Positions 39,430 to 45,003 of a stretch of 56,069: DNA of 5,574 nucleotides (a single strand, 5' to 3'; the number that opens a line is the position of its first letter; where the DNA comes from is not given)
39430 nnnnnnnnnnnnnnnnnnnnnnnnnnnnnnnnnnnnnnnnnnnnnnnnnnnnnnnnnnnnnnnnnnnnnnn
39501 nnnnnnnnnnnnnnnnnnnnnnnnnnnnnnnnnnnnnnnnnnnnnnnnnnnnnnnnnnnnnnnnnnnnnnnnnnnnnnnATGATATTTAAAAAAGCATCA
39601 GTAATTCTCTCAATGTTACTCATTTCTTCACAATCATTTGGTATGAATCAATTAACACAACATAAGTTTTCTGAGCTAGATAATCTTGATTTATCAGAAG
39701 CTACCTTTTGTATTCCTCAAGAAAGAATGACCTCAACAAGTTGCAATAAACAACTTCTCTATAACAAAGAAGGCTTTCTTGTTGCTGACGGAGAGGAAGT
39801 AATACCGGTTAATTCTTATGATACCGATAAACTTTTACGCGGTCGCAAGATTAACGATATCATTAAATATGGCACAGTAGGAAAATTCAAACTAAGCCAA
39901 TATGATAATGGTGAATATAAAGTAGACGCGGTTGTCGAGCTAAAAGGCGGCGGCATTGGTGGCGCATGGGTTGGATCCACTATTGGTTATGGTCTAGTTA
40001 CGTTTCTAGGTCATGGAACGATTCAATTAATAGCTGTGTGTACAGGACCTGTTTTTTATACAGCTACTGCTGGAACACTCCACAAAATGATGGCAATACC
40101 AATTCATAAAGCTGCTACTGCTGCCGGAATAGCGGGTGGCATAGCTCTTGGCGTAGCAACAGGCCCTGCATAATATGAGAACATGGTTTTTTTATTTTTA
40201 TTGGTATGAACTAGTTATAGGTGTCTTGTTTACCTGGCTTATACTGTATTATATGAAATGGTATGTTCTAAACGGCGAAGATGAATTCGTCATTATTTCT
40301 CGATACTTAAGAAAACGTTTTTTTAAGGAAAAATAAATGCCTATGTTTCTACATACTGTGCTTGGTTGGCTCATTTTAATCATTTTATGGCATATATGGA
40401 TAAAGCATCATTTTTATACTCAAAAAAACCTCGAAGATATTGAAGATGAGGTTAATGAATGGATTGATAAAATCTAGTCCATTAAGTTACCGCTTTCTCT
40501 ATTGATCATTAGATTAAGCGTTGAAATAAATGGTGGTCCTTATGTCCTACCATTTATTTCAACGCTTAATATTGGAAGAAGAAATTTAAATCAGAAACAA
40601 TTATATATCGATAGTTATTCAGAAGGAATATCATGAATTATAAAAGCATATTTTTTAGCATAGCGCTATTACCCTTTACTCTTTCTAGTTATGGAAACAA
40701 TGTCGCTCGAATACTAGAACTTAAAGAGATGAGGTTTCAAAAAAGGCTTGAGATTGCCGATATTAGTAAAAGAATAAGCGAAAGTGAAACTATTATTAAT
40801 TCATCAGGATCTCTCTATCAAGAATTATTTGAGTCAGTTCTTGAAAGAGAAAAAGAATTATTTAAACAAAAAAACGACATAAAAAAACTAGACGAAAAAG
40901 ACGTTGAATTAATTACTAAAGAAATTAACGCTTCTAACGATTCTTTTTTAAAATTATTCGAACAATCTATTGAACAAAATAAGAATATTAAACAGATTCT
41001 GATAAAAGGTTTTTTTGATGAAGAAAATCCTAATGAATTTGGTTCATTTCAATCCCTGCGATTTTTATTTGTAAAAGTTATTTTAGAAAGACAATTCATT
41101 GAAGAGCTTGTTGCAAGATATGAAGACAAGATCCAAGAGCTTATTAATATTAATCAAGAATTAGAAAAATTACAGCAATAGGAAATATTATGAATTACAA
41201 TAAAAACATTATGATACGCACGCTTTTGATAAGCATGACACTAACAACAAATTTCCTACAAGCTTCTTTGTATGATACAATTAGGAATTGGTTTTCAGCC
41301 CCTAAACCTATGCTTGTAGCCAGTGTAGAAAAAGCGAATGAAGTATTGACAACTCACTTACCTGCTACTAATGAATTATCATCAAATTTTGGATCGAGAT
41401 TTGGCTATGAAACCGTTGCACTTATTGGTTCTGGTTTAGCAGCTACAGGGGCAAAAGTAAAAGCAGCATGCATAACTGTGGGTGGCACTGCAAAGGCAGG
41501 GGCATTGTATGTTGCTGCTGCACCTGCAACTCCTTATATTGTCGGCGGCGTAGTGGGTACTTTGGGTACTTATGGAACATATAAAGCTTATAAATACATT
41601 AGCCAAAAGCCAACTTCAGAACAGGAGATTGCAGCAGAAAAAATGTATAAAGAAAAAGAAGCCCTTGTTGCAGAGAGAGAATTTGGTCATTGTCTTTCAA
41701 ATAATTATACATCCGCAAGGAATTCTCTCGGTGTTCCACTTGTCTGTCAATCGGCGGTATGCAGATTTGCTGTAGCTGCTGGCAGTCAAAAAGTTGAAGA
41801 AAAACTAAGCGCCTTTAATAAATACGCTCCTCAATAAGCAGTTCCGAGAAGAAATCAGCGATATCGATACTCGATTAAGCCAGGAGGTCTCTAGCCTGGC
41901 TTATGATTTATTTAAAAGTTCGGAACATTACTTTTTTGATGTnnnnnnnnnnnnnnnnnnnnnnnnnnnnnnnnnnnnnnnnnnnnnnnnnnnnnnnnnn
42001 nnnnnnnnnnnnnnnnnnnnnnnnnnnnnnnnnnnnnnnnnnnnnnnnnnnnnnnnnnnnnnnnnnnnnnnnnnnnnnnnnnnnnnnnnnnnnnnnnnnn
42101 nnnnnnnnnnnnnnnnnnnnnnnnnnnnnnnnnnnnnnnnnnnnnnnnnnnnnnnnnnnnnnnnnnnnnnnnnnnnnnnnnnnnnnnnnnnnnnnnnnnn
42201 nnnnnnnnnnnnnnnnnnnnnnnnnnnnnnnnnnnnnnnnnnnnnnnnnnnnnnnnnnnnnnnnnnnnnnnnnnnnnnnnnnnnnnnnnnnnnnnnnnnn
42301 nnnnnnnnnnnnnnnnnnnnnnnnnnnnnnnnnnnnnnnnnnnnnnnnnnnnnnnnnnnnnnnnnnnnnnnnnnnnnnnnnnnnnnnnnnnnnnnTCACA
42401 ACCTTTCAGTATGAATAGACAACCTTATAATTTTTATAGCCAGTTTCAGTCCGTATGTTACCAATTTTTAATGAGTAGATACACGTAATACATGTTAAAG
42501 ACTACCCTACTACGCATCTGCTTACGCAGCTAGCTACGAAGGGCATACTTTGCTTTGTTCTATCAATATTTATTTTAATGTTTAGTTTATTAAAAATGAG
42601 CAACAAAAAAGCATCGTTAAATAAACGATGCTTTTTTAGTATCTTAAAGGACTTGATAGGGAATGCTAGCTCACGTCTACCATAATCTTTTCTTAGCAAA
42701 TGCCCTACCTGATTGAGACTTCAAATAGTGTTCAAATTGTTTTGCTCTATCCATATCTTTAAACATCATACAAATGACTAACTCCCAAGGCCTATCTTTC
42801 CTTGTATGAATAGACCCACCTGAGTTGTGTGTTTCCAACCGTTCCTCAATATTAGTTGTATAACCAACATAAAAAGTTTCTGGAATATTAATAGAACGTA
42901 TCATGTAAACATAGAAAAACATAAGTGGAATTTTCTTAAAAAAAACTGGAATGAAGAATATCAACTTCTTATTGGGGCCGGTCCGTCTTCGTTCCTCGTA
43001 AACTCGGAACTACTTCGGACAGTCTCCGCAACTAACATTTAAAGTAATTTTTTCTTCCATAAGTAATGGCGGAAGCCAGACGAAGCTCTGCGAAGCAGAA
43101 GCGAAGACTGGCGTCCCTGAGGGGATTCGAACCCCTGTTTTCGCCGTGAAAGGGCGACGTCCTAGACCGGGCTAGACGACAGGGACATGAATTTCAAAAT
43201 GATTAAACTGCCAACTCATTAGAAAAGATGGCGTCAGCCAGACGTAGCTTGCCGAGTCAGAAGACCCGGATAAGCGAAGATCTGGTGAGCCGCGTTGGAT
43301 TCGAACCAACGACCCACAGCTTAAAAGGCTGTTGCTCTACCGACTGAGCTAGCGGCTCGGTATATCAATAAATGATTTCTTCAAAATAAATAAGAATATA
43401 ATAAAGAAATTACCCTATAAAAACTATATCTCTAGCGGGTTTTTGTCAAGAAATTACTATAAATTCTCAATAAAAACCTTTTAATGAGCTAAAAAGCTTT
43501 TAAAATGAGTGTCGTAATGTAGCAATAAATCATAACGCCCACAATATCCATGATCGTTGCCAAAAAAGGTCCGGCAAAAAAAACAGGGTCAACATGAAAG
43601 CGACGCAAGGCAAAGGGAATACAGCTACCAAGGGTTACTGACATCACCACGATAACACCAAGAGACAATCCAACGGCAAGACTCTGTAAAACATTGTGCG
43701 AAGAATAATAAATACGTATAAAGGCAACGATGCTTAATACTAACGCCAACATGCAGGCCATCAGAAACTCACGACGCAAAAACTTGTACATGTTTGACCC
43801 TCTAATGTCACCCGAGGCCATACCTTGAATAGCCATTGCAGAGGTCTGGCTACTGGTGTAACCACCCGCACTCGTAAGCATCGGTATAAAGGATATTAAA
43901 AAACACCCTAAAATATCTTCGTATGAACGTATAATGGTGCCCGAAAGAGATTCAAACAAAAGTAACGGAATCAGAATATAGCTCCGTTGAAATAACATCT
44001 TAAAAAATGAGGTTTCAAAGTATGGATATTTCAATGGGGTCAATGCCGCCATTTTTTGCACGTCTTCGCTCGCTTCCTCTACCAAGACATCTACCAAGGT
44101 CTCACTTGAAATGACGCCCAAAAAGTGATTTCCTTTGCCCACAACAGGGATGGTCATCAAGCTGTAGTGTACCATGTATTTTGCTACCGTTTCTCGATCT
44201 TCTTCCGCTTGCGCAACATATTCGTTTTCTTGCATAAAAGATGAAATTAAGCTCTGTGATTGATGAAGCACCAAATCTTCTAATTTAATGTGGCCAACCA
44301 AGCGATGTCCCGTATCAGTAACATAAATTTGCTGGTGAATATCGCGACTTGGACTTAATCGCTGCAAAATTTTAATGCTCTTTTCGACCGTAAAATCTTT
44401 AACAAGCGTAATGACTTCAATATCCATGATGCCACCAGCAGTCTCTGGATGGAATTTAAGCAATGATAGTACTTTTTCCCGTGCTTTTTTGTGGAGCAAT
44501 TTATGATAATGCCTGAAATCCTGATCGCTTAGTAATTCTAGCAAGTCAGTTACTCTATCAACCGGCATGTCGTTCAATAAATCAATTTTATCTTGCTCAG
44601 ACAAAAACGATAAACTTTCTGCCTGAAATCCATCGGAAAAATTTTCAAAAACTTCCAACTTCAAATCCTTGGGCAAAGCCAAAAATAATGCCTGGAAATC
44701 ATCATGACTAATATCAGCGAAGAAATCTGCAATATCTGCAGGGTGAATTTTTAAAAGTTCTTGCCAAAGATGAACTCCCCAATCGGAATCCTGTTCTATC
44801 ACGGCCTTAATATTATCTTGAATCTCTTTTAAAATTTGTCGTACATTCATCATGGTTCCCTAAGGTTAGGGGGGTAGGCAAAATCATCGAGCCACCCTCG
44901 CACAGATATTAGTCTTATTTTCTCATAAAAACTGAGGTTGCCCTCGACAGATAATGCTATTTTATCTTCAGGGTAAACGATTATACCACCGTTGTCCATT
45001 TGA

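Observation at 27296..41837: Diverged inverted segmental duplication (two about 3.3-kb arms) bracketing an about 8-kb cargo segment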

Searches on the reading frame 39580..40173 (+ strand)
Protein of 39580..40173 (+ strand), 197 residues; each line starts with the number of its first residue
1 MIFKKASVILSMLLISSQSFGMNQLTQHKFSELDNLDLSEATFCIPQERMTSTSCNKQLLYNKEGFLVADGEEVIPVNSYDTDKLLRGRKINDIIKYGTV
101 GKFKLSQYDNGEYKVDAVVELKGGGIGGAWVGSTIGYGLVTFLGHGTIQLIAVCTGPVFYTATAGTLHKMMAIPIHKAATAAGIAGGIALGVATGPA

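Call 7: search_protein_families(library=pfam, proteins=[window:39580-40173:+], max_evalue=1)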
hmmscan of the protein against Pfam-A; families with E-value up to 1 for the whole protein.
window:39580-40173:+ (197 aa): 1 family
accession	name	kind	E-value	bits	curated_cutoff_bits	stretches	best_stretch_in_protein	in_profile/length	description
PF02907.21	Peptidase_S29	-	0.13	12.5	25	1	138-177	2-41/149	Hepatitis C virus NS3 protease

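Call 26: search_protein_families(library=ncbifam, proteins=[window:39580-40173:+], max_evalue=1)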
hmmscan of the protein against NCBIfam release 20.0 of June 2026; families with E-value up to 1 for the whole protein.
window:39580-40173:+ (197 aa): 0 families

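Call 27: search_protein_families(library=phrogs, proteins=[window:39580-40173:+], max_evalue=0.1)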
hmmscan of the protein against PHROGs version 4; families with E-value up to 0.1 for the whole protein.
window:39580-40173:+ (197 aa): 1 family
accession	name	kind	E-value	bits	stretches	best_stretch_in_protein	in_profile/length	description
phrog_11818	-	unknown function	0.047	13.5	1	9-73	28-90/295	-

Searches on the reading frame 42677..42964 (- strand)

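Call 11: search_protein_families(library=pfam, proteins=[window:42677-42964:-], max_evalue=0.001)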
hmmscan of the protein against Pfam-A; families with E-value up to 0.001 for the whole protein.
window:42677-42964:- (95 aa): 2 families
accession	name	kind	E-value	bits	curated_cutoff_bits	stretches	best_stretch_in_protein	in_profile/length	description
PF01541.30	GIY-YIG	-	6.2e-17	62.1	22.6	1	17-87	2-74/78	GIY-YIG catalytic domain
PF10544.15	T5orf172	-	1.3e-05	26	20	1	18-83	2-65/101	T5orf172 domain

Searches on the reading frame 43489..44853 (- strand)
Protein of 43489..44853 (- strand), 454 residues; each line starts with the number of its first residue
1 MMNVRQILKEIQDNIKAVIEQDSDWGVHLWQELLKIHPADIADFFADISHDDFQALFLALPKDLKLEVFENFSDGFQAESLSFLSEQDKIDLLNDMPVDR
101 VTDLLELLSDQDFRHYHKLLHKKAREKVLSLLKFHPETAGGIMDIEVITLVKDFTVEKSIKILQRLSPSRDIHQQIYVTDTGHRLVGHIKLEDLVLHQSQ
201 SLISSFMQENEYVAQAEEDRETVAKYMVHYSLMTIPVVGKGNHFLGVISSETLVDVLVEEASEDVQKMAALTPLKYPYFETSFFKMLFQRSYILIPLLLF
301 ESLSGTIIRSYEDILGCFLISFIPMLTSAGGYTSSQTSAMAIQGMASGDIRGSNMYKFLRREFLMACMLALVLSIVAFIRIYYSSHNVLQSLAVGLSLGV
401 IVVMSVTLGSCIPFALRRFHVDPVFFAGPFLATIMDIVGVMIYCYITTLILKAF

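Call 12: search_protein_families(library=pfam, proteins=[window:43489-44853:-], max_evalue=0.001)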
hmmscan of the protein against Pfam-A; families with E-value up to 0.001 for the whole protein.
window:43489-44853:- (454 aa): 3 families
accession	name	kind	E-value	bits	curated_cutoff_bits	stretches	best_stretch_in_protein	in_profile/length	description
PF01769.21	MgtE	-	1.4e-26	93.6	27.6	1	323-445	1-124/125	Divalent cation transporter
PF03448.22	MgtE_N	-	2.9e-17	63.5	25.9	1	36-136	1-101/102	MgtE intracellular N domain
PF00571.33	CBS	-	2.7e-09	37.7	24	1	203-258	1-56/57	CBS domain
